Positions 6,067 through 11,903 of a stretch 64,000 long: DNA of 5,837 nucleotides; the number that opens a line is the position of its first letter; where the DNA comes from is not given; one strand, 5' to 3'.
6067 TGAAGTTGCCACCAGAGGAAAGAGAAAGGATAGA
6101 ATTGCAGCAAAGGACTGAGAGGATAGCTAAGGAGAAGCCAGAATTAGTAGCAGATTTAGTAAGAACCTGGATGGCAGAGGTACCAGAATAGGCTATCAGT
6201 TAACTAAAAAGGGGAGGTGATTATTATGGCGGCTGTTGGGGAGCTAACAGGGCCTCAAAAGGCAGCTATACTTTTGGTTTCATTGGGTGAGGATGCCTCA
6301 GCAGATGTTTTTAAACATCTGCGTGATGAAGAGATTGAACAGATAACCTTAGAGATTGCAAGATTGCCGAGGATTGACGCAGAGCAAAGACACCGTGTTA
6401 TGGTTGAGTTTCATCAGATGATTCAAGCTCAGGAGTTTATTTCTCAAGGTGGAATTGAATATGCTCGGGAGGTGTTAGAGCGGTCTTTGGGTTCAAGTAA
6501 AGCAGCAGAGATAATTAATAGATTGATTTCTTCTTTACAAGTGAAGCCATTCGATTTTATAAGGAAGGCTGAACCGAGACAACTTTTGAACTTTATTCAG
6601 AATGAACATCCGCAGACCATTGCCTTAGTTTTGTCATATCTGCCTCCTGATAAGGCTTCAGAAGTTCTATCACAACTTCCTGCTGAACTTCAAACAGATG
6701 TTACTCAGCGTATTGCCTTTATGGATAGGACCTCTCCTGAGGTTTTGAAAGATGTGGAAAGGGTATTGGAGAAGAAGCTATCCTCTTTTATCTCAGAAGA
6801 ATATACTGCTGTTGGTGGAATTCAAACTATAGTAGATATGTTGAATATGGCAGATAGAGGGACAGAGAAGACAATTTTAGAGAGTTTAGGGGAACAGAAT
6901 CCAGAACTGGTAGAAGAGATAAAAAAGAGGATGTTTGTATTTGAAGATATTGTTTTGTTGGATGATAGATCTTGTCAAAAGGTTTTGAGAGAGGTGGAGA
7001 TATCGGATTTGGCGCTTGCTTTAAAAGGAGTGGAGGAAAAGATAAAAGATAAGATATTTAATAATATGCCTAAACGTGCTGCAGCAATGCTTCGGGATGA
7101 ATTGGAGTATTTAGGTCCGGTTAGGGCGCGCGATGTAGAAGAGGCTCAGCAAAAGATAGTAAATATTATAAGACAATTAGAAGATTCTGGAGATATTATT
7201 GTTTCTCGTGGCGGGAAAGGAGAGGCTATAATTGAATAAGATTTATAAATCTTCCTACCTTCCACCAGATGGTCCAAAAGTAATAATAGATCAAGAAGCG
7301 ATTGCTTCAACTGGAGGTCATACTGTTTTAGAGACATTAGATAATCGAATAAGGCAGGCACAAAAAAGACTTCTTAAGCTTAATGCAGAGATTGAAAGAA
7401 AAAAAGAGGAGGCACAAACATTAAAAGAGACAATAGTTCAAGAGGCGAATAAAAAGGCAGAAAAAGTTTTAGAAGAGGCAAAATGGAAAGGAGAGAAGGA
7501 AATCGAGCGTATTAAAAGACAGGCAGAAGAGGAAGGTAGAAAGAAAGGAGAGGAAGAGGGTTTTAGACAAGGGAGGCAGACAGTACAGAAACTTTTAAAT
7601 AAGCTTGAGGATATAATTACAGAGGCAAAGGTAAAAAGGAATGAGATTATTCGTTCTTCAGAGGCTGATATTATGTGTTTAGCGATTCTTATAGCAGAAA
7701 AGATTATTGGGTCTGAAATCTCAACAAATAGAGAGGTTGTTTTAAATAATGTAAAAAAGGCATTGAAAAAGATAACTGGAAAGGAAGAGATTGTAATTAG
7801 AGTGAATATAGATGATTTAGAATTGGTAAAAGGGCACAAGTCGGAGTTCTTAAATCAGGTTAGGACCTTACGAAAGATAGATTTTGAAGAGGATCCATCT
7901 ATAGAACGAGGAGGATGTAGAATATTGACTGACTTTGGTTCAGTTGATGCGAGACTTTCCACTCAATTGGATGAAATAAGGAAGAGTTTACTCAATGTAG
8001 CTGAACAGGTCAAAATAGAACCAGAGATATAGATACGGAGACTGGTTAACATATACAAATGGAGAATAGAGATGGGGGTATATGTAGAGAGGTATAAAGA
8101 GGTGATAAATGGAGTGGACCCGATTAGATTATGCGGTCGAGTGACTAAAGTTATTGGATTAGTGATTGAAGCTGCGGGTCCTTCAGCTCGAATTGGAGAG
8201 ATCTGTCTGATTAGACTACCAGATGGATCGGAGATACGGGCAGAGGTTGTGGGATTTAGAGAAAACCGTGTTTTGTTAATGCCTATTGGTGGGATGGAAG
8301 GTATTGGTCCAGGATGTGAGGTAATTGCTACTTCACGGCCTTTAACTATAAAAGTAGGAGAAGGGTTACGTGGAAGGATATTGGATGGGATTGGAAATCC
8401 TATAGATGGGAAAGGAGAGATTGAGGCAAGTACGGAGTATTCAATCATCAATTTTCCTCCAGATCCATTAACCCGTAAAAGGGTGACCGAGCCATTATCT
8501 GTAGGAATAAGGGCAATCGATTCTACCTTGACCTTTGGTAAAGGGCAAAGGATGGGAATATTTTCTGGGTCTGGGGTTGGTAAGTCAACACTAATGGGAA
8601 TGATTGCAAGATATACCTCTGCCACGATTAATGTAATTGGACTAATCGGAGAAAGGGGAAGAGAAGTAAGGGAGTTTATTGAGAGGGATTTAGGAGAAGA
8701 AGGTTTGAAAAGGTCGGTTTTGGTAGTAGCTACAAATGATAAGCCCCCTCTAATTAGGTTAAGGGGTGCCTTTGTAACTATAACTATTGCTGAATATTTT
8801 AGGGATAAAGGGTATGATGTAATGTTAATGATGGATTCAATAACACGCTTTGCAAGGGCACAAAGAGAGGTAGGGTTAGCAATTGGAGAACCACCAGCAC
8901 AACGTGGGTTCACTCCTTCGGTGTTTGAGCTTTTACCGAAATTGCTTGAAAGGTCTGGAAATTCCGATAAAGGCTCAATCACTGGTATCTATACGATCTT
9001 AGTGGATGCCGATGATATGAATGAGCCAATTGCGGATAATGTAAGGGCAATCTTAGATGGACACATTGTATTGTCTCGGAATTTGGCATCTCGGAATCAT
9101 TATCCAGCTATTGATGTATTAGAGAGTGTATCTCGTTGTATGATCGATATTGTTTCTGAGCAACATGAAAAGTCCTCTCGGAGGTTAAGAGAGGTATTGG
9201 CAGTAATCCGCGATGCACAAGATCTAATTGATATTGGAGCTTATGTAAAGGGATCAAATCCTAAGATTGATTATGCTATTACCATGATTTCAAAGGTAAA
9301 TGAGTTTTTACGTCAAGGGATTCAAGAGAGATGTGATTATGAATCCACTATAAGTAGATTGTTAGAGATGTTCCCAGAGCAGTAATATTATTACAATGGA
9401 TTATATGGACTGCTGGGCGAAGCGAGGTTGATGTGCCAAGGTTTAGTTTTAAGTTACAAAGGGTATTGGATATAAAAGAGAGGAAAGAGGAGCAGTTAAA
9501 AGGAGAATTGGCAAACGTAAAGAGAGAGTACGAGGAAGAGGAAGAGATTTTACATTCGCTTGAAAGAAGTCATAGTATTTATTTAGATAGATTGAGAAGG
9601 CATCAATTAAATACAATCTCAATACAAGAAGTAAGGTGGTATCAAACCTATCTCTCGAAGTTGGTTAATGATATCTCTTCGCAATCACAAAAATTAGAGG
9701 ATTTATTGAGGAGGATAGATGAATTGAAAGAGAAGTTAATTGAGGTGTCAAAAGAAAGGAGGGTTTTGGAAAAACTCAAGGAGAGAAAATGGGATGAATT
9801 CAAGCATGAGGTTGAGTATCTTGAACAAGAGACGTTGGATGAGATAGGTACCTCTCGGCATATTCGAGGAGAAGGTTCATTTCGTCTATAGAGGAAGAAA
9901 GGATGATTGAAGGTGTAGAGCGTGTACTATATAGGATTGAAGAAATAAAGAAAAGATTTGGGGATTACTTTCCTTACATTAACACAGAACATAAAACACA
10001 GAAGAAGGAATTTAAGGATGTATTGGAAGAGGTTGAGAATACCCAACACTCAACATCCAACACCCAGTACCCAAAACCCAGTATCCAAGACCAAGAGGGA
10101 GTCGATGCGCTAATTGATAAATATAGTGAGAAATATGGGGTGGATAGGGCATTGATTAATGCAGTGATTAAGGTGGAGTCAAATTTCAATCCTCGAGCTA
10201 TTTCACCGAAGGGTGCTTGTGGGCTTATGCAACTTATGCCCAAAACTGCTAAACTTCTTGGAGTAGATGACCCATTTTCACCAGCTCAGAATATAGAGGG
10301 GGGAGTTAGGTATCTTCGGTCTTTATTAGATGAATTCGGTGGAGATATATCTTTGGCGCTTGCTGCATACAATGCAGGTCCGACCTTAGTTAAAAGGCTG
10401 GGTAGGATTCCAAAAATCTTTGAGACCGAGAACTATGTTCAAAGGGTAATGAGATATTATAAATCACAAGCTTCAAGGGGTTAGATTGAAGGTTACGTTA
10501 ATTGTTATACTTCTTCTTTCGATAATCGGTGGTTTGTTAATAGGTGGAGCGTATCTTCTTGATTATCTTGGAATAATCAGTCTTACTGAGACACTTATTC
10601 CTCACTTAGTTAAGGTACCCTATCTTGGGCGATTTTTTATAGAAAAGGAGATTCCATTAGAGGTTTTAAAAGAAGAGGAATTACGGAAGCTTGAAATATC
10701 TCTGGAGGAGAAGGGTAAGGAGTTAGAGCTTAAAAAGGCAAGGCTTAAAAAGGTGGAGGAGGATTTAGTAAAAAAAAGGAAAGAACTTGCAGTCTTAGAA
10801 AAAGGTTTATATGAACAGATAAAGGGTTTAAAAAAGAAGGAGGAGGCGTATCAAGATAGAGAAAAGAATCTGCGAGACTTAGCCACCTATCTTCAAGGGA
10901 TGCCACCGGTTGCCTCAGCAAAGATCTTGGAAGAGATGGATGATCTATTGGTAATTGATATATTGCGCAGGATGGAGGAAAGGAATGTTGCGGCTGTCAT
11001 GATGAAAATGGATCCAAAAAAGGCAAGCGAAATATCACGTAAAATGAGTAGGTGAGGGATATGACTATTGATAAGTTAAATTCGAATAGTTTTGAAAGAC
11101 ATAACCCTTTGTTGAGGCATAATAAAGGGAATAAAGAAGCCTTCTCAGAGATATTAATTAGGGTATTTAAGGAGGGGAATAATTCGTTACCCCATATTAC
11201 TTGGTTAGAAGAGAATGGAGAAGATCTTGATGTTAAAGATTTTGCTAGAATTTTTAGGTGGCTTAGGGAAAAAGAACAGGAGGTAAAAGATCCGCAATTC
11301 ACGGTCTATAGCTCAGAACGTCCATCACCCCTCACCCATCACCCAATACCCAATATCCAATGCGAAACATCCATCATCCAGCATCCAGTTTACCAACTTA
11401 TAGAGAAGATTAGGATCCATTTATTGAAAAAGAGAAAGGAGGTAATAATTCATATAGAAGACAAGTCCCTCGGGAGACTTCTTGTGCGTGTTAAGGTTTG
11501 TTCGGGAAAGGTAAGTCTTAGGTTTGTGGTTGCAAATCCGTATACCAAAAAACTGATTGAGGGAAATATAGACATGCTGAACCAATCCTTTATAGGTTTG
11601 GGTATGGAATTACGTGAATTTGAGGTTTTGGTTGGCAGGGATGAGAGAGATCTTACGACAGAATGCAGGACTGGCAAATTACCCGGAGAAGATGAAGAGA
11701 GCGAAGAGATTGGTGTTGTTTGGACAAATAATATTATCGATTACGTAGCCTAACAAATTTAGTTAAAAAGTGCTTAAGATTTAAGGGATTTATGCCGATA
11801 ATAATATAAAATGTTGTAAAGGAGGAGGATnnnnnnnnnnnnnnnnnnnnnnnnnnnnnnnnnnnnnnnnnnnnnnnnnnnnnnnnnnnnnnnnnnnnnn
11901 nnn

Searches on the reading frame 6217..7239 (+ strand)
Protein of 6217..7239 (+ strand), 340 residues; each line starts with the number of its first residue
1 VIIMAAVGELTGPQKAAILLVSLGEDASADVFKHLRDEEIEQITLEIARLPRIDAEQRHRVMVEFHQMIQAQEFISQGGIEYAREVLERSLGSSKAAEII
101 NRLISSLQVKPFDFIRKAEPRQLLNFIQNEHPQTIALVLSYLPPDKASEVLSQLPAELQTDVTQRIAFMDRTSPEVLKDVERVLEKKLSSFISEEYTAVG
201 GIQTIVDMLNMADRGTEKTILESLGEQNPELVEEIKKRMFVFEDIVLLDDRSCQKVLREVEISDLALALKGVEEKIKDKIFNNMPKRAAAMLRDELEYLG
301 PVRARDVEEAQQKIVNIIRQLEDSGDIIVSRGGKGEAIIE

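Call 8: search_protein_families(library=pfam, proteins=[window:6217-7239:+], max_evalue=0.001)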
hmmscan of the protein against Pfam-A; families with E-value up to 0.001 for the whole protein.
window:6217-7239:+ (340 aa): 4 families
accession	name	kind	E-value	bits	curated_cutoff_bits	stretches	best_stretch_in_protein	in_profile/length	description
PF14842.11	FliG_N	-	2.7e-49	166.6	25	2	9-112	1-104/104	FliG N-terminal domain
PF01706.21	FliG_C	-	5.9e-47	158.9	23.3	1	222-328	1-107/108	FliG C-terminal domain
PF14841.11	FliG_M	-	1.7e-39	134.4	25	2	120-193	1-74/76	FliG middle domain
PF03448.22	MgtE_N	-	7.2e-11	43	25.9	1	87-164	21-95/102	MgtE intracellular N domain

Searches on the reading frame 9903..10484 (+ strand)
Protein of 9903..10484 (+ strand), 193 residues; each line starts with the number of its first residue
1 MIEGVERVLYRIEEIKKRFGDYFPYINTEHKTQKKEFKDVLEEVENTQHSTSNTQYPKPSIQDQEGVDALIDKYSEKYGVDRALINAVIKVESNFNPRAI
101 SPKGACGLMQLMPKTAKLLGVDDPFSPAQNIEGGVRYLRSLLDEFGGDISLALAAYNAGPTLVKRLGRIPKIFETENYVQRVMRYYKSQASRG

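Call 8: search_protein_families(library=pfam, proteins=[window:9903-10484:+], max_evalue=0.001)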
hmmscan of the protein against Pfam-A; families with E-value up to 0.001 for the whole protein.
window:9903-10484:+ (193 aa): 2 families
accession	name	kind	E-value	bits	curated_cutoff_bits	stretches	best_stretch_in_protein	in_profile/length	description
PF01464.25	SLT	-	1.2e-31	109.2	21.3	1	70-178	2-116/117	Transglycosylase SLT domain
PF13406.11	SLT_2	-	5.4e-06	26.3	24.3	0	68-95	74-101/292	Transglycosylase SLT domain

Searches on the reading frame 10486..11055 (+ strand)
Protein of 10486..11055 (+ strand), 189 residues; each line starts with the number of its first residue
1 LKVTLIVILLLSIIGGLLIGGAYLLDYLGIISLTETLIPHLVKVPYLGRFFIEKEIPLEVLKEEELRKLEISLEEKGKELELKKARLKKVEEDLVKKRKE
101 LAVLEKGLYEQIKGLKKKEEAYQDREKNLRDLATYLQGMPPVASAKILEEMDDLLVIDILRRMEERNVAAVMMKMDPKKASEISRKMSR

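Call 8: search_protein_families(library=pfam, proteins=[window:10486-11055:+], max_evalue=0.001)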
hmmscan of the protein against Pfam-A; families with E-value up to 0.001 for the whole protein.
window:10486-11055:+ (189 aa): 1 family
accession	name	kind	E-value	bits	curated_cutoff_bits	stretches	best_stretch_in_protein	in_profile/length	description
PF03448.22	MgtE_N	-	1.6e-06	29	25.9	1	132-185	42-95/102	MgtE intracellular N domain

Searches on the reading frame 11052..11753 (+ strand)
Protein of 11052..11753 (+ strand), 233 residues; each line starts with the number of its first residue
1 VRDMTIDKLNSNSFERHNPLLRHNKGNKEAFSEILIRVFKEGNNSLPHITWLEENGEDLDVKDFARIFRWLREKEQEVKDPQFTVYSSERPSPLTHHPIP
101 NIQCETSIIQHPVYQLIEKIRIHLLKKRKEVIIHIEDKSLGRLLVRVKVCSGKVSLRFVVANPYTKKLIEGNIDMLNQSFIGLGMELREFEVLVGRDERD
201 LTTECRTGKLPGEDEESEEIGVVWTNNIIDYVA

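Call 8: search_protein_families(library=pfam, proteins=[window:11052-11753:+], max_evalue=0.001)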
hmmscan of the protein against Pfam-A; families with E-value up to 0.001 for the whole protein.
window:11052-11753:+ (233 aa): 1 family
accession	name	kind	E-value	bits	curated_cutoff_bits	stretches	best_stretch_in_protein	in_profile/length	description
PF02120.21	Flg_hook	-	1.5e-10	41.2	29.8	1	126-197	10-81/85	Flagellar hook-length control protein FliK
